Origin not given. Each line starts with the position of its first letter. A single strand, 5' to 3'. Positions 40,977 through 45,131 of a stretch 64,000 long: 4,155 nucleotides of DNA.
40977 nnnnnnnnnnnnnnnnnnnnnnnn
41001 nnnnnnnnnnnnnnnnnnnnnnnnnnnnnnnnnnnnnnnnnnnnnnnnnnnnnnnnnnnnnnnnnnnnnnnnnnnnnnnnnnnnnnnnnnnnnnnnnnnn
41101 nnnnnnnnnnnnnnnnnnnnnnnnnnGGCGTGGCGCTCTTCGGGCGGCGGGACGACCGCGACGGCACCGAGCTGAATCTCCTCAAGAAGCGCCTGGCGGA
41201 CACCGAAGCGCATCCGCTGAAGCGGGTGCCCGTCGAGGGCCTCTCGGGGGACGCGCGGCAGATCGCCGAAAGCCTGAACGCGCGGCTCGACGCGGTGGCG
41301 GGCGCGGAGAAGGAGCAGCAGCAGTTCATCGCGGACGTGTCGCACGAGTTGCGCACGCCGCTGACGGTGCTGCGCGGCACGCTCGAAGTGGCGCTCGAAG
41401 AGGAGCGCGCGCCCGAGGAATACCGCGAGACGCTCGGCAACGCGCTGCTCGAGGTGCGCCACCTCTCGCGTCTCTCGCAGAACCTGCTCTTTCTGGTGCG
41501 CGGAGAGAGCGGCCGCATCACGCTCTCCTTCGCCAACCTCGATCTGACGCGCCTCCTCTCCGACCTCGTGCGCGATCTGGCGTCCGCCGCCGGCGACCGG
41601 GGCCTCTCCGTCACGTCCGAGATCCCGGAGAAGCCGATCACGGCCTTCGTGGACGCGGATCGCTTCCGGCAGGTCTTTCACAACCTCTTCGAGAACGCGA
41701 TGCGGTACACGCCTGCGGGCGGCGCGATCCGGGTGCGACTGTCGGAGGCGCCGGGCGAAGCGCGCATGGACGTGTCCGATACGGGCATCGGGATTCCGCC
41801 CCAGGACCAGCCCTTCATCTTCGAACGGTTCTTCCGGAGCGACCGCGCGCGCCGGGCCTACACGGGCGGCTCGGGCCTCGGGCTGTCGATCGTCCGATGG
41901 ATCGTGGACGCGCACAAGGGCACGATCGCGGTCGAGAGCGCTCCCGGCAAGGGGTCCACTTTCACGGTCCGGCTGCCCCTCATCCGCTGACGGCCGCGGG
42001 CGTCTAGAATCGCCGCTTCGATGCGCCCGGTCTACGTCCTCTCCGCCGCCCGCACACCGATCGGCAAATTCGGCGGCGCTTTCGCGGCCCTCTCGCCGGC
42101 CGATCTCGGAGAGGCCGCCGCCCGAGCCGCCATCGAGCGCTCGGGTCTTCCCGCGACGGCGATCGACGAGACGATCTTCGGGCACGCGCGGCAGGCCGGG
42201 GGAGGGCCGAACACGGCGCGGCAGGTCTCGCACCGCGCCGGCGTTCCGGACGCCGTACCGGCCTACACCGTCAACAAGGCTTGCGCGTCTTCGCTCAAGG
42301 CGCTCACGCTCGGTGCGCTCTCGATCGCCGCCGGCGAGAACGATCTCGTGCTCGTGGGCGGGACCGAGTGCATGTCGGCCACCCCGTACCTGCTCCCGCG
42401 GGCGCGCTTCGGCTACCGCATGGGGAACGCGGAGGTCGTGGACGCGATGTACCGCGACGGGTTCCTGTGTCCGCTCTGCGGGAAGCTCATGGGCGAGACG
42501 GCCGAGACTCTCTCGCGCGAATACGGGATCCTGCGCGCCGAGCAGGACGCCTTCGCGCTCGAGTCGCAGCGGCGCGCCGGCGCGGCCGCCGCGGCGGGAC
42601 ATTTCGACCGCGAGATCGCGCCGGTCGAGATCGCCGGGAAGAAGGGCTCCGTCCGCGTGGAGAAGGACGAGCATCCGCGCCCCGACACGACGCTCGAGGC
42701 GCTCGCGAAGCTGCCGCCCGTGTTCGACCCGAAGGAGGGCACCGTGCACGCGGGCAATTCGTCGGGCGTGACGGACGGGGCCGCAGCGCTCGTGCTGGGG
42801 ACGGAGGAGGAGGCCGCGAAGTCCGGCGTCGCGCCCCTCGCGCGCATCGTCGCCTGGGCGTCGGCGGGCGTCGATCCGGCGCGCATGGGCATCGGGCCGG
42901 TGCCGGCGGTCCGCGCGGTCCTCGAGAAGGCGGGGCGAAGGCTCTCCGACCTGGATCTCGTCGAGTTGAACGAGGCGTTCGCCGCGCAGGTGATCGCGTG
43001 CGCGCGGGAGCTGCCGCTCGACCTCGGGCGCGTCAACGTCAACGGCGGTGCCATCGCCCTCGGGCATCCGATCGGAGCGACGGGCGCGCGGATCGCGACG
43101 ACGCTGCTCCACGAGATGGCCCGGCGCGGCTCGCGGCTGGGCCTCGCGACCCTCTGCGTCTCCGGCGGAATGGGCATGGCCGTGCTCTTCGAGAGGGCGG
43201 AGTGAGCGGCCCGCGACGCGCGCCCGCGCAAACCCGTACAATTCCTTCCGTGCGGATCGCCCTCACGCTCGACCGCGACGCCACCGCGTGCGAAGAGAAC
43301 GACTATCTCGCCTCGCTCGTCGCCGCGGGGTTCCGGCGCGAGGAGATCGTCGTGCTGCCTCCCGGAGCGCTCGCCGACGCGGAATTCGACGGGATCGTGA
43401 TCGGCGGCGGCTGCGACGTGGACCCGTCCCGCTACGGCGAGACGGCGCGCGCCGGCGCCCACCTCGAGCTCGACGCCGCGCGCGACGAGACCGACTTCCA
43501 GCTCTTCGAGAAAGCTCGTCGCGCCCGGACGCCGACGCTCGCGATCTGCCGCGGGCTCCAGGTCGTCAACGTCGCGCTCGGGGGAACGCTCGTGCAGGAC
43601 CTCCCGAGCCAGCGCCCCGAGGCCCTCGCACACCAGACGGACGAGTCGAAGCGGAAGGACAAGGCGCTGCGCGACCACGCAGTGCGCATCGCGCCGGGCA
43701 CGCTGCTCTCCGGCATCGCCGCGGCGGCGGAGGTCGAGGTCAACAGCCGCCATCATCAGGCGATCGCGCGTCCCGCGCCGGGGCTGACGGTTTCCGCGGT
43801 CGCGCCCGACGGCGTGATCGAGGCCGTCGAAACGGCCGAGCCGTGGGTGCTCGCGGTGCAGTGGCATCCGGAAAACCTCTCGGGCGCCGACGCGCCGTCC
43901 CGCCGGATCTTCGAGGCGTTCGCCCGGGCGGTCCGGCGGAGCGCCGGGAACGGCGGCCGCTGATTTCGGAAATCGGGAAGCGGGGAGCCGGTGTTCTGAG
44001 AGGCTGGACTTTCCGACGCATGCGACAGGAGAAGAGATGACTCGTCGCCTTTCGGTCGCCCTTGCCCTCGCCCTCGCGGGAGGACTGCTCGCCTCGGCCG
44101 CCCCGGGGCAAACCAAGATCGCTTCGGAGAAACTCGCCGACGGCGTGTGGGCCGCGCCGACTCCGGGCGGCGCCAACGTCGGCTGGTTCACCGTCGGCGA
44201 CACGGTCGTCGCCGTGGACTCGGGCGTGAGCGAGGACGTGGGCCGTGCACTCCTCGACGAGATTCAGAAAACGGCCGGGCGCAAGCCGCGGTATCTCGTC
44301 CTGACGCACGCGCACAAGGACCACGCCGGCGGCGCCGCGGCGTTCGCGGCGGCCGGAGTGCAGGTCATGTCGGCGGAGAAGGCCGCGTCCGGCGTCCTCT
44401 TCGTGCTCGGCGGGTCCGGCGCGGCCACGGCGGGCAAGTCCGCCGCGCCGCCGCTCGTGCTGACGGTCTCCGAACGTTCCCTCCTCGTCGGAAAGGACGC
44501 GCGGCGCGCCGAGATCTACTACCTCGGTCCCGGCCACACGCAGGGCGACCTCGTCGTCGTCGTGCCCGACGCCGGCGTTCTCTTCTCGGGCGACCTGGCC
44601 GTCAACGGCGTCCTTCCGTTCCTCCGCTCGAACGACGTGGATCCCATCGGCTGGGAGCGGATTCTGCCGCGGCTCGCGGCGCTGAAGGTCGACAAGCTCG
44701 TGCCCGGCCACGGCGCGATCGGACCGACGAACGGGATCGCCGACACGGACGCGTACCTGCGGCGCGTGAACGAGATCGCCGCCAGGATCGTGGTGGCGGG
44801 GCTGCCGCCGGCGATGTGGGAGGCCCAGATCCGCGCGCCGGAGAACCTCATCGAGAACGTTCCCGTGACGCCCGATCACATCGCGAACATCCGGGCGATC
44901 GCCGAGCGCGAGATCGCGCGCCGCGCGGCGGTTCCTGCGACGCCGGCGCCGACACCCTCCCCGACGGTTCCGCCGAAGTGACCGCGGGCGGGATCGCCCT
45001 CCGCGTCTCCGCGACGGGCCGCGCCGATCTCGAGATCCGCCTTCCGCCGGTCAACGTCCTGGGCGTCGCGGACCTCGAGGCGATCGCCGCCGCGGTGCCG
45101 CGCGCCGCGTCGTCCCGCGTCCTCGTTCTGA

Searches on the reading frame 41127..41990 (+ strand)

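Call 9: search_protein_families(library=pfam, proteins=[window:41127-41990:+], max_evalue=0.001)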
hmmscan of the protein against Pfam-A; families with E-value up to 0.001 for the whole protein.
window:41127-41990:+ (287 aa): 3 families
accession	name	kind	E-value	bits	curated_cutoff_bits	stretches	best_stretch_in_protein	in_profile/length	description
PF02518.31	HATPase_c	-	1.4e-32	112.9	26.4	1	176-285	2-109/111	Histidine kinase-, DNA gyrase B-, and HSP90-like ATPase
PF00512.31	HisKA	-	1.3e-17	64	26.9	1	64-129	2-66/66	His Kinase A (phospho-acceptor) domain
PF13581.12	HATPase_c_2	-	0.00052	20.5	27.4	0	185-263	41-112/127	Histidine kinase-like ATPase domain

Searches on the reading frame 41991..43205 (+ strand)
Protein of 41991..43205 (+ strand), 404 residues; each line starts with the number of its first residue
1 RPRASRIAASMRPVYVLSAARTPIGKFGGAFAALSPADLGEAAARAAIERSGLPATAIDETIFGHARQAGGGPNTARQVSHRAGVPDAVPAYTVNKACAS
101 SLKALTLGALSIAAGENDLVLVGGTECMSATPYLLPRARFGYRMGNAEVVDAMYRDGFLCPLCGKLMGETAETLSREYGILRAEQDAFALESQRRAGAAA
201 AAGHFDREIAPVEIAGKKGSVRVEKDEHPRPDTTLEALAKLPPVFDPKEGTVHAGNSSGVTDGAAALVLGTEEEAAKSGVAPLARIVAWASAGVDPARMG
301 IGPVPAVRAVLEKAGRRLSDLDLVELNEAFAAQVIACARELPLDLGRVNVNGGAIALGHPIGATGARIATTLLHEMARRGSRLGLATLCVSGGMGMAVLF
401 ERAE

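Call 10: search_protein_families(library=pfam, proteins=[window:41991-43205:+], max_evalue=0.001)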
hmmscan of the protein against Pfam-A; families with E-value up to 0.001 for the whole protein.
window:41991-43205:+ (404 aa): 3 families
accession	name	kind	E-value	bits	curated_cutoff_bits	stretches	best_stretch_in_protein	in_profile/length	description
PF00108.29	Thiolase_N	-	9e-86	287.9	26.4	1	14-272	1-259/260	Thiolase, N-terminal domain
PF02803.24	Thiolase_C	-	2.2e-49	166.6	27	1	281-402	2-123/123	Thiolase, C-terminal domain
PF00109.32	ketoacyl-synt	-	1.9e-06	28.1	20.8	1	90-129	166-205/252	Beta-ketoacyl synthase, N-terminal domain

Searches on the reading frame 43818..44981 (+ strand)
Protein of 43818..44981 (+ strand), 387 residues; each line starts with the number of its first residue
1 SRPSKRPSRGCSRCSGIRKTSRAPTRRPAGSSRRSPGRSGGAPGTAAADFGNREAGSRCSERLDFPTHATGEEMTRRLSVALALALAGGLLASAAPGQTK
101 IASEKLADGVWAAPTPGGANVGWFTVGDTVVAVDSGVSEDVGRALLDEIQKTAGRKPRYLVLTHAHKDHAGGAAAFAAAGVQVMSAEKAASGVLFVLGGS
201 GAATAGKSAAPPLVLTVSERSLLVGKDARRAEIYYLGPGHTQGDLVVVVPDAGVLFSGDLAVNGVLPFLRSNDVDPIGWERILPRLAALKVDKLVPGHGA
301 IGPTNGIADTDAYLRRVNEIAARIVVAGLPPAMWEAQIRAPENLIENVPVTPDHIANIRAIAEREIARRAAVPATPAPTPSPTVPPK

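Call 10: search_protein_families(library=pfam, proteins=[window:43818-44981:+], max_evalue=0.001)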
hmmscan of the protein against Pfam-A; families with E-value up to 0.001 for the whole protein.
window:43818-44981:+ (387 aa): 1 family
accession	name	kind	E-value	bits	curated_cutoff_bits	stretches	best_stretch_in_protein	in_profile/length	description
PF00753.33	Lactamase_B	-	1.1e-23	84.7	22.7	1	115-298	2-196/196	Metallo-beta-lactamase superfamily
